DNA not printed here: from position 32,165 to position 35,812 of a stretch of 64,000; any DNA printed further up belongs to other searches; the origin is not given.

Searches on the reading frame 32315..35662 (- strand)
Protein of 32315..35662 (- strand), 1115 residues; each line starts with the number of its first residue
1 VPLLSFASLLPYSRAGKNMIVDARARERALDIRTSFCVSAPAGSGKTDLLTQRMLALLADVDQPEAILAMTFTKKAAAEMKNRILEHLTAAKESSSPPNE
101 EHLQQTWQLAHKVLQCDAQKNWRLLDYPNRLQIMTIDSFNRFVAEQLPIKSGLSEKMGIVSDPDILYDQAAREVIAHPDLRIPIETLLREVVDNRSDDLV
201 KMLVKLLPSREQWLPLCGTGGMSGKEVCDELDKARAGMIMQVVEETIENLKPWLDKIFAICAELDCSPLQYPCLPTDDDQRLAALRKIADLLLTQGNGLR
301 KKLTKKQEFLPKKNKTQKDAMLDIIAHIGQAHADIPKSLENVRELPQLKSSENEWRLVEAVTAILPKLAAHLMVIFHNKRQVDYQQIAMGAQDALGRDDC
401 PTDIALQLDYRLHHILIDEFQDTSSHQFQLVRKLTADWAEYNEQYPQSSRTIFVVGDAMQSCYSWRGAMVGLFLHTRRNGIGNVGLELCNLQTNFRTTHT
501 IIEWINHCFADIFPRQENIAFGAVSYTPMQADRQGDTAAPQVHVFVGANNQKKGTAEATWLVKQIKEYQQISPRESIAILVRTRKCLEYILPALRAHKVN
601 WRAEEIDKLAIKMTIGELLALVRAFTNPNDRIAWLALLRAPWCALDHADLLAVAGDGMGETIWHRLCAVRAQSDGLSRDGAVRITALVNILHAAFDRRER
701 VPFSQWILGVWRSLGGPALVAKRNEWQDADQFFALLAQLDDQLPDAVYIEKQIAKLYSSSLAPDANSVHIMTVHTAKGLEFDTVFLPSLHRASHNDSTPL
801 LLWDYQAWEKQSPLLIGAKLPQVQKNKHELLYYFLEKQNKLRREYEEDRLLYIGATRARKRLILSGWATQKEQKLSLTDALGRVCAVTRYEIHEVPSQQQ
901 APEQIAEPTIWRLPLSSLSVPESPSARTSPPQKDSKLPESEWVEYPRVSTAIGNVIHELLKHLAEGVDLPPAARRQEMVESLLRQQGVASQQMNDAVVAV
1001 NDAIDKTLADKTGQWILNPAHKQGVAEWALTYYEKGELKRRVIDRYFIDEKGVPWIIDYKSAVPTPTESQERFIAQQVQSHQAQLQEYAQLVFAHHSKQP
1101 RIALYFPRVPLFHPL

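Call 59: search_protein_families(library=pfam, proteins=[window:32315-35662:-], max_evalue=0.00001)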
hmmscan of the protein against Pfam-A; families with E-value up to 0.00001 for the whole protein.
window:32315-35662:- (1115 aa): 5 families
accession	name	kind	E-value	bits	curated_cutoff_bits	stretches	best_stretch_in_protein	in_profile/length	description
PF00580.27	UvrD-helicase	-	3.3e-39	135.7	23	1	27-476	7-266/271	UvrD/REP helicase N-terminal domain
PF13361.12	UvrD_C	-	1.3e-30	107.4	25.6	2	760-865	277-346/350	UvrD-like helicase C-terminal domain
PF13245.12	AAA_19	-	1.9e-13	51.2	25.1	1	34-89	12-67/134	AAA domain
PF13538.12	UvrD_C_2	-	1.7e-10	41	27.4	0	768-794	2-30/52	UvrD-like helicase C-terminal domain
PF12705.13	PDDEXK_1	-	3.4e-06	27.6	22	0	945-1098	29-175/247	PD-(D/E)XK nuclease superfamily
